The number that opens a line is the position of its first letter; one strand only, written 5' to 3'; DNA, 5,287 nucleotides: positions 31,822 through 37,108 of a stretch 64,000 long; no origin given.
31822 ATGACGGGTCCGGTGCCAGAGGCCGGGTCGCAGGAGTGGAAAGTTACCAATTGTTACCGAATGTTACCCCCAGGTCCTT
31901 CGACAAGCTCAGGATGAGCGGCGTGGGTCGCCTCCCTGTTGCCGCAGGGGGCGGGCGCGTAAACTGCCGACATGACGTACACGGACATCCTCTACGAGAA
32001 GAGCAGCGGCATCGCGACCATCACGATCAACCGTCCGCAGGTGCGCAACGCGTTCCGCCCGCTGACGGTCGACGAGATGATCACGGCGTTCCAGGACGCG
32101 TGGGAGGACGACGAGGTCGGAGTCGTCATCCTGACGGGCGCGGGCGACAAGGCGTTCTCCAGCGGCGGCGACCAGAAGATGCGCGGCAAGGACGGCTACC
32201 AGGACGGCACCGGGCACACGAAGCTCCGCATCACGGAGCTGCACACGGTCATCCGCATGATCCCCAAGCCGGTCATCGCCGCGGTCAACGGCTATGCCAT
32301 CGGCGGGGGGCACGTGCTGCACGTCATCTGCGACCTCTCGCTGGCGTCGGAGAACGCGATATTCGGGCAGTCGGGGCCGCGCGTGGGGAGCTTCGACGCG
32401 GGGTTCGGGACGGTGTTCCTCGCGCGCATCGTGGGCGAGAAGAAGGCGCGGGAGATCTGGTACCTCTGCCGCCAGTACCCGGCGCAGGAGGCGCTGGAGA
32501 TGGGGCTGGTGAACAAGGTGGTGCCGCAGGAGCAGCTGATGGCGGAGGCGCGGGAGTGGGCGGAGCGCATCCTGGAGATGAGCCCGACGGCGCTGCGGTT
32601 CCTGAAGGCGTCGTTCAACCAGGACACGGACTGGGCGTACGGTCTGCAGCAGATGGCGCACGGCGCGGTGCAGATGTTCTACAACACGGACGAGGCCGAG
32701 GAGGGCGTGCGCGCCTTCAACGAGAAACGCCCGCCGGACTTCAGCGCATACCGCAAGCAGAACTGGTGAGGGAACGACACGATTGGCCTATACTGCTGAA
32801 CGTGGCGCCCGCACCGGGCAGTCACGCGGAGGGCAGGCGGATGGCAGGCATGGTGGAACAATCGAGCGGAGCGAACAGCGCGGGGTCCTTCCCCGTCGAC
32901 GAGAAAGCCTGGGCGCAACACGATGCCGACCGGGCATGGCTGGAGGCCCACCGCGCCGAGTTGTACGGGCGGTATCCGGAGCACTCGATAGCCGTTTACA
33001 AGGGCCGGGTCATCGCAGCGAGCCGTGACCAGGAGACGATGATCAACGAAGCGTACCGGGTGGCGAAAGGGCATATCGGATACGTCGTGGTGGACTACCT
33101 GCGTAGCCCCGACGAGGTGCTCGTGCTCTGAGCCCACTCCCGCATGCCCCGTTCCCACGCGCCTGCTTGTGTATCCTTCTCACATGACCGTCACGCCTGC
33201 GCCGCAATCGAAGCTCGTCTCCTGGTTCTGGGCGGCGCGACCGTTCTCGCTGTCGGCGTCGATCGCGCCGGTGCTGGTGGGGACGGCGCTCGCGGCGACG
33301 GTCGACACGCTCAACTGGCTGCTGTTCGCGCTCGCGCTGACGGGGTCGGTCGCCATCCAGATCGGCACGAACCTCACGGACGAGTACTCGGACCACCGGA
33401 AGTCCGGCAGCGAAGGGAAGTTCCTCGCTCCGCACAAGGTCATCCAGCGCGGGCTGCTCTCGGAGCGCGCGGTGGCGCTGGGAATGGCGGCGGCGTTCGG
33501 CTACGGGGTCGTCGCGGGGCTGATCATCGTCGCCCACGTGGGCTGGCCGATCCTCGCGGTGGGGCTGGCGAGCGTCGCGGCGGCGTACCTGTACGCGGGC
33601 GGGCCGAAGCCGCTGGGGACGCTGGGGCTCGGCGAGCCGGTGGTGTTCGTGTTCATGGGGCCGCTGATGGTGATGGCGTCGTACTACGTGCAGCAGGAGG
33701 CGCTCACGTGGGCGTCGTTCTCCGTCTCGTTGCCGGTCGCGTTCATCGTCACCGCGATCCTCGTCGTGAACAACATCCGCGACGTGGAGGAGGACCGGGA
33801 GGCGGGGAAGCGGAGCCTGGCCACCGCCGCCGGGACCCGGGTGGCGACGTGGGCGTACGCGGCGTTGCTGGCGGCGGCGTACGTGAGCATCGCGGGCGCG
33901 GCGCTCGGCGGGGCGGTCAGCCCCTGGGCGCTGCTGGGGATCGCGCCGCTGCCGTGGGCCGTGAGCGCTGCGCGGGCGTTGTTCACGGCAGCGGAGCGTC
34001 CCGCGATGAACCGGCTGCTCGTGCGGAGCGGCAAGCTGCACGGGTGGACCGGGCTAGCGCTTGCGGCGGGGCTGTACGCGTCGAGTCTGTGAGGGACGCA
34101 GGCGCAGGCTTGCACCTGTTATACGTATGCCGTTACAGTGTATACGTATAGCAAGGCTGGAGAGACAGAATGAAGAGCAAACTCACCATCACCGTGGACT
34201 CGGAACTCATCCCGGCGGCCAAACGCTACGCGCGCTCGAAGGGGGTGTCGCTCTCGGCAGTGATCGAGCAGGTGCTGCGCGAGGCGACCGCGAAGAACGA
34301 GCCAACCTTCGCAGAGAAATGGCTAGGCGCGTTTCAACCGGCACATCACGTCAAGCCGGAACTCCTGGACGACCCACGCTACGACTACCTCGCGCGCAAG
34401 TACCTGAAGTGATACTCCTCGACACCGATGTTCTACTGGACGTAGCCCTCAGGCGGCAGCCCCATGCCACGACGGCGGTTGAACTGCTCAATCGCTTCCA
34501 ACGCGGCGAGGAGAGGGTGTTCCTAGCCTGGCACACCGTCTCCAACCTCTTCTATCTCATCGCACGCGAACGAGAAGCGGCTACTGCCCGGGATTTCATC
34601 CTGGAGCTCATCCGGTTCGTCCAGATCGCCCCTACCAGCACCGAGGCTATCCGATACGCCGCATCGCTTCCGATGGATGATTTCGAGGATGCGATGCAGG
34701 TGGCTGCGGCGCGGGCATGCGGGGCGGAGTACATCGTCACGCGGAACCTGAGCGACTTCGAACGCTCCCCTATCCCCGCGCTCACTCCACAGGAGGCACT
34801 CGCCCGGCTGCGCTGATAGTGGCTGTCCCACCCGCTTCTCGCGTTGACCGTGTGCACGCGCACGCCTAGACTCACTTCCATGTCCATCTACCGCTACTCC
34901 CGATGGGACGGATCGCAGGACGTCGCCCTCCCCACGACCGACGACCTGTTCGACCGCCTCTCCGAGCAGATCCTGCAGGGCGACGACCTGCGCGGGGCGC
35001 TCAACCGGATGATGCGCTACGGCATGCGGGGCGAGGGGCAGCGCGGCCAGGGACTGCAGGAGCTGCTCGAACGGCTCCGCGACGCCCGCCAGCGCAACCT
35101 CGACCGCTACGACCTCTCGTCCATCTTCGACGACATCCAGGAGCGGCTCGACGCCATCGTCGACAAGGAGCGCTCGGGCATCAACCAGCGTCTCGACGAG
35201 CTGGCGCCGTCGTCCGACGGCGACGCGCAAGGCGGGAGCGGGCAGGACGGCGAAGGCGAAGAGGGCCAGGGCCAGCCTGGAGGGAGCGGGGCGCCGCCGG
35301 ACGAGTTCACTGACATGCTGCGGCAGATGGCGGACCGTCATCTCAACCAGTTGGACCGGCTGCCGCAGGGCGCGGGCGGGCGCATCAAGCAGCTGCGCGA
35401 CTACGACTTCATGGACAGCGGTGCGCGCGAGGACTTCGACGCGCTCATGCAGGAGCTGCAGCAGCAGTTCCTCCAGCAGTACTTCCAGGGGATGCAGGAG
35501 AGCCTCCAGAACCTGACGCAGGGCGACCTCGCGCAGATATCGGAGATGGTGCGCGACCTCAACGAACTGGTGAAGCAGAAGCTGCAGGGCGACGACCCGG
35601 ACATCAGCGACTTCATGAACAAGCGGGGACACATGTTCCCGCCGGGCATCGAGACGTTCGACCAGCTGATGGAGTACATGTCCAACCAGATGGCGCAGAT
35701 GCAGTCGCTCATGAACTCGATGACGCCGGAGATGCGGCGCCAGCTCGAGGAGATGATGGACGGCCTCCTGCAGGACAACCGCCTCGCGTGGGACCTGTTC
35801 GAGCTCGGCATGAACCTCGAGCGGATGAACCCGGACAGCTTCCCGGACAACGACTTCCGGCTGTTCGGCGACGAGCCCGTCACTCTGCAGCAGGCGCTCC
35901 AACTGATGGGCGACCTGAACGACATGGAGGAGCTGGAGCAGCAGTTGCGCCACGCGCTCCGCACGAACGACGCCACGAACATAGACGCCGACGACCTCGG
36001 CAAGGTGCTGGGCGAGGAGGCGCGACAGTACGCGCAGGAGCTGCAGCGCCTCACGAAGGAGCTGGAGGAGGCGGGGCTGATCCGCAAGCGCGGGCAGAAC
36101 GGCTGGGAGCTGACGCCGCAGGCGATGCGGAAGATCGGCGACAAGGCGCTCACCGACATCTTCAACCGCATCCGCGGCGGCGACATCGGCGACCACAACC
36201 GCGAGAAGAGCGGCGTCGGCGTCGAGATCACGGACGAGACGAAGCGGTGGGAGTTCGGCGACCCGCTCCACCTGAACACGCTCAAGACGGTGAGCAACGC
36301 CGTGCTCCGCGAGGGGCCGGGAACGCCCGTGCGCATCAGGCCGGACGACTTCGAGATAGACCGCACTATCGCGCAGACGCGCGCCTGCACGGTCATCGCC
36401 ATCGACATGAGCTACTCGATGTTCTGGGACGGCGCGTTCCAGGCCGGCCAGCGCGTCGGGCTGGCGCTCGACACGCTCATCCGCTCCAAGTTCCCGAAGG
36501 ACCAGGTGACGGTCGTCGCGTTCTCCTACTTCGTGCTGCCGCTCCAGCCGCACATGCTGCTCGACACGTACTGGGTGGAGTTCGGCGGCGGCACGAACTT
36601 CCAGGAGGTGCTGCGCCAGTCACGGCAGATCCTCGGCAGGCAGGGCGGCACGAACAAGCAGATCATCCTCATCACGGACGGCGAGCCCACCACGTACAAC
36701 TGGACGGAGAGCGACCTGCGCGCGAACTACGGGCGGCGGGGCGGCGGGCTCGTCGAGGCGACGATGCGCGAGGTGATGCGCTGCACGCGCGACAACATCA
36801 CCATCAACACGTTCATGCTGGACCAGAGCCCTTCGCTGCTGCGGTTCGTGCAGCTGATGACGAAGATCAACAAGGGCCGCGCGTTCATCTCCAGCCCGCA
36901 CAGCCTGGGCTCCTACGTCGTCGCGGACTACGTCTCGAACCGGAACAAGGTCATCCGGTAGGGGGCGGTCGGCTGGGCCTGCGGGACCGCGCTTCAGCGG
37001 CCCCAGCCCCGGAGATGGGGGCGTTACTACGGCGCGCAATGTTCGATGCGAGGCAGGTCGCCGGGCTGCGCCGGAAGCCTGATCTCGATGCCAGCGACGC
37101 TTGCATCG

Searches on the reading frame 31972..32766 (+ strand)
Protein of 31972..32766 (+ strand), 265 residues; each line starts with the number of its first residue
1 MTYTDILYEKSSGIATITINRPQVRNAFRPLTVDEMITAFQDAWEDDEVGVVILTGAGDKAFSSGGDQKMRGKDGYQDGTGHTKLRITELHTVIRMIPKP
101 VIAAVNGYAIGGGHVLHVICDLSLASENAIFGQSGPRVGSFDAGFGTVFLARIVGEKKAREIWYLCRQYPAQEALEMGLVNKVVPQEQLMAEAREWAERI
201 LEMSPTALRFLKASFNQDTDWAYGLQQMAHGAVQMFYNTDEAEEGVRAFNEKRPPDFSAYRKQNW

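Call 72: search_protein_families(library=pfam, proteins=[window:31972-32766:+], max_evalue=0.01)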
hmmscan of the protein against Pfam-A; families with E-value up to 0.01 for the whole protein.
window:31972-32766:+ (265 aa): 2 families
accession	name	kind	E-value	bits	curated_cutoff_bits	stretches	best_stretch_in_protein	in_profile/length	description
PF00378.25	ECH_1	-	9.3e-79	264.7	27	1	9-258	1-249/251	Enoyl-CoA hydratase/isomerase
PF16113.10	ECH_2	-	4.1e-25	89.4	27.2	1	15-249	2-238/335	Enoyl-CoA hydratase/isomerase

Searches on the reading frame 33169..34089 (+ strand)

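Call 72: search_protein_families(library=pfam, proteins=[window:33169-34089:+], max_evalue=0.01)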
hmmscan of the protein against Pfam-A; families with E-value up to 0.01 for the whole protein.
window:33169-34089:+ (307 aa): 1 family
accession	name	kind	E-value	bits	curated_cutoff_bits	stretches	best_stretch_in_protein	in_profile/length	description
PF01040.23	UbiA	-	6.2e-29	101.5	34.2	1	32-283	2-243/250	UbiA prenyltransferase family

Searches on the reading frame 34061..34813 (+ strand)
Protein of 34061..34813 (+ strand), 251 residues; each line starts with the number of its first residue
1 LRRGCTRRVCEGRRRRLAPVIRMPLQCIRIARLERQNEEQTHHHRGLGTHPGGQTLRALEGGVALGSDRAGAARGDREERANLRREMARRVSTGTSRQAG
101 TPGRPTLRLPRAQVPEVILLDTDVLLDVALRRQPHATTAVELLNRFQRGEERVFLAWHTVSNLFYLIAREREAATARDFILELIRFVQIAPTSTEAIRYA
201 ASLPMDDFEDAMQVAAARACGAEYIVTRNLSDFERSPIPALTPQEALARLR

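Call 72: search_protein_families(library=pfam, proteins=[window:34061-34813:+], max_evalue=0.01)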
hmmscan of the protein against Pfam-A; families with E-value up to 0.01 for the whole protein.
window:34061-34813:+ (251 aa): 2 families
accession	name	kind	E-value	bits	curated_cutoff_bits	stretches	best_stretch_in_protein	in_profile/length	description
PF13470.12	PIN_3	-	5.2e-18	66.4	27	1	118-230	2-114/115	PIN domain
PF01850.27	PIN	-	3.4e-09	37.8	23.6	1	118-229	1-111/120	PIN domain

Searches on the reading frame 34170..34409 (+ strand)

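Call 72: search_protein_families(library=pfam, proteins=[window:34170-34409:+], max_evalue=0.01)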
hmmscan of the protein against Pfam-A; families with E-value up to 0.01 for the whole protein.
window:34170-34409:+ (80 aa): 4 families
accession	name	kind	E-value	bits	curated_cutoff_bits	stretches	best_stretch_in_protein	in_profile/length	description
PF19891.5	DUF6364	-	1.2e-13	51.7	27.3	1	1-78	1-70/70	Family of unknown function (DUF6364)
PF07362.18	CcdA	-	0.0009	20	22.4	1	2-44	1-39/71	Post-segregation antitoxin CcdA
PF02817.22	E3_binding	-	0.0026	18.4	23.7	1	15-31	5-21/36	e3 binding domain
PF01402.27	RHH_1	-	0.0059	17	20.5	1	5-39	2-36/39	Ribbon-helix-helix protein, copG family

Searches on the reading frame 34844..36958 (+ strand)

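Call 72: search_protein_families(library=pfam, proteins=[window:34844-36958:+], max_evalue=0.01)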
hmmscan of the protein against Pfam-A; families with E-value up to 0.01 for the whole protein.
window:34844-36958:+ (705 aa): 1 family
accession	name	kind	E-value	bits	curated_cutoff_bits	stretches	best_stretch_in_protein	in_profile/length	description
PF13519.12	VWA_2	-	1.2e-05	26.3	27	1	516-614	1-107/107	von Willebrand factor type A domain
